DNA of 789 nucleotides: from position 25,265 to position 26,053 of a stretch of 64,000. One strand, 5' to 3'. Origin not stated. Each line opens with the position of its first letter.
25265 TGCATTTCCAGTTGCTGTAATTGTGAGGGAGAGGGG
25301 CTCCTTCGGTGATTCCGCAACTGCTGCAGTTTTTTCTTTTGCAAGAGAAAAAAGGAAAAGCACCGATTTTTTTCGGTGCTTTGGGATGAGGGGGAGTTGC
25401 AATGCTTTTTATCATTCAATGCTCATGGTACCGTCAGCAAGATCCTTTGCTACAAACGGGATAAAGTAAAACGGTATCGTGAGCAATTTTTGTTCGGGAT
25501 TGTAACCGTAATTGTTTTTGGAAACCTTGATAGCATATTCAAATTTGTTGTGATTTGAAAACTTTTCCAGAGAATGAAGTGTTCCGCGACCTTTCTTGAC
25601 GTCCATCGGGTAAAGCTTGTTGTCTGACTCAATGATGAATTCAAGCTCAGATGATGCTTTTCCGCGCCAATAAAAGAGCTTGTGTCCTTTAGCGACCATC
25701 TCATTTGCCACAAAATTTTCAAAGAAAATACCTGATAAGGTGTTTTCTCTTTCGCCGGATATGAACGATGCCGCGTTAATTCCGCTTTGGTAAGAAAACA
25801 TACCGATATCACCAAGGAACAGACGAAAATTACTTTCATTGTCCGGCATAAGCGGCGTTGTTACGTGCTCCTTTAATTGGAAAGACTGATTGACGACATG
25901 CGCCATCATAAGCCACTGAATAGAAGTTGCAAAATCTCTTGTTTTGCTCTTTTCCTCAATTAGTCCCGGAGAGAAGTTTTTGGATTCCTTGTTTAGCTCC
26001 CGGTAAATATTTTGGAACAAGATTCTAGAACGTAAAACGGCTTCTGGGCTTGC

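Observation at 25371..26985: A lone DUF4143 AAA+ ATPase cassette is inserted into the GRE-operon terminator, flanked by a 19-bp direct repeat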

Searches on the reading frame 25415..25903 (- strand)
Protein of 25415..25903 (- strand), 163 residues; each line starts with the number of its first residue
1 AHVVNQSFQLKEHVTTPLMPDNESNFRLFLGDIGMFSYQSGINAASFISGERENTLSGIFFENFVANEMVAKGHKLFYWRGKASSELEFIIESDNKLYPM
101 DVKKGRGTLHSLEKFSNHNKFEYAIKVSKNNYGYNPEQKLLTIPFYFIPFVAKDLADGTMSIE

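Call 111: predict_structure(alignment_id=A4)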
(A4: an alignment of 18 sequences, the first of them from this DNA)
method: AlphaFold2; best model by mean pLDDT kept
length: 163 residues; sequences in the alignment: 18
mean_pLDDT: 88.9   pTM: 0.84
mean pLDDT of the five models: 88.9, 88.2, 87.0, 86.7, 86.3
residues with pLDDT >= 90: 109; 70-90: 42; 50-70: 12; < 50: 0
segments of 3 or more residues with pLDDT < 50: none
pLDDT, mean of each block of 10 residues (from residue 1): 87 95 92 80 72 68 93 96 91 96 84 94 94 93 94 95 80
secondary structure, 60 per line:
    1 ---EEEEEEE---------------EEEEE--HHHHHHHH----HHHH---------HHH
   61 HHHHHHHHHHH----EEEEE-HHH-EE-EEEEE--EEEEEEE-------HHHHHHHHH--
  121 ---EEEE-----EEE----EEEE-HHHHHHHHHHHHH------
elements in order: E4-10 E26-30 H33-40 H45-48 H58-71 E76-80 E89-93 E96-102 H110-118 E124-127 E133-135 E140-143 H145-157

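Call 113: fold_search(model_id=the predicted structure, library=pdb)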
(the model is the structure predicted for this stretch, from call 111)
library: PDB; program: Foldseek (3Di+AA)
matches with E <= 10: 371; with E <= 0.001: 0
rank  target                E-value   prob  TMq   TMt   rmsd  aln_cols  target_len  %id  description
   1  1xmx                  2.1e-02  0.91  0.37  0.19   5.6       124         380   15  Crystal structure of protein VC1899 from Vibrio cholerae (released 2004-11-16)
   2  2czr                  2.2e-02  0.91  0.36  0.28   7.5       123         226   10  Crystal structure of TBP-interacting protein (Tk-TIP26) and implications for its inhibition mechanism of the interaction (released 2006-02-14)
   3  6ut6_G                2.5e-02  0.66  0.33  0.19   6.8       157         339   19  Cryo-EM structure of the Escherichia coli McrBC complex (released 2020-10-21)
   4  8q44_B                3.3e-02  0.91  0.38  0.17   6.3       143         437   12  Crystal structure of cA4-bound Can2 (E364R) in complex with oligo-T DNA (released 2023-11-22)
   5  8q42_B                3.9e-02  0.91  0.39  0.17   5.4       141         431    8  Crystal structure of cA4-bound Can2 (E341A) in complex with oligo-A DNA (released 2023-11-22)
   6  6wxw_A                4.5e-02  0.94  0.39  0.19   4.6       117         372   16  crystal structure of apo Card1 (released 2020-12-30)
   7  8q3z_A                4.8e-02  0.90  0.38  0.16   5.2       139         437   10  Crystal structure of cA4-bound Can2 from Thermoanaerobacter brockii (released 2023-11-22)
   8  8bao_A                6.1e-02  0.85  0.39  0.20   5.6       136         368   12  Dysgonamonadaceae bacterium CRISPR ancillary nuclease 2 (released 2022-11-30)
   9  7vsr_M                6.1e-02  0.57  0.39  0.25  11.8       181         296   14  Structure of McrBC (stalkless mutant) (released 2023-02-15)
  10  8bao_B                6.5e-02  0.60  0.41  0.21  13.8       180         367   11  Dysgonamonadaceae bacterium CRISPR ancillary nuclease 2 (released 2022-11-30)
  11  8q43_B                6.9e-02  0.84  0.38  0.17   5.6       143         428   10  Crystal structure of cA4-bound Can2 (E341A) in complex with oligo-C DNA (released 2023-11-22)
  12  7bdv_C                7.9e-02  0.75  0.41  0.22  10.0       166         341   12  Structure of Can2 from Sulfobacillus thermosulfidooxidans in complex with cyclic tetra-adenylate (cA4) (released 2021-03-03)
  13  8q41_A                8.4e-02  0.84  0.39  0.17   5.5       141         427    9  Crystal structure of Can2 (E341A) bound to cA4 and TTTAAA ssDNA (released 2023-11-22)
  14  6hz4_N                8.4e-02  0.44  0.32  0.34   7.3       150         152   16  Structure of McrBC without DNA binding domains (one half of the full complex) (released 2019-07-24)
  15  6hz4_M                8.4e-02  0.25  0.32  0.19  12.7       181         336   16  Structure of McrBC without DNA binding domains (one half of the full complex) (released 2019-07-24)
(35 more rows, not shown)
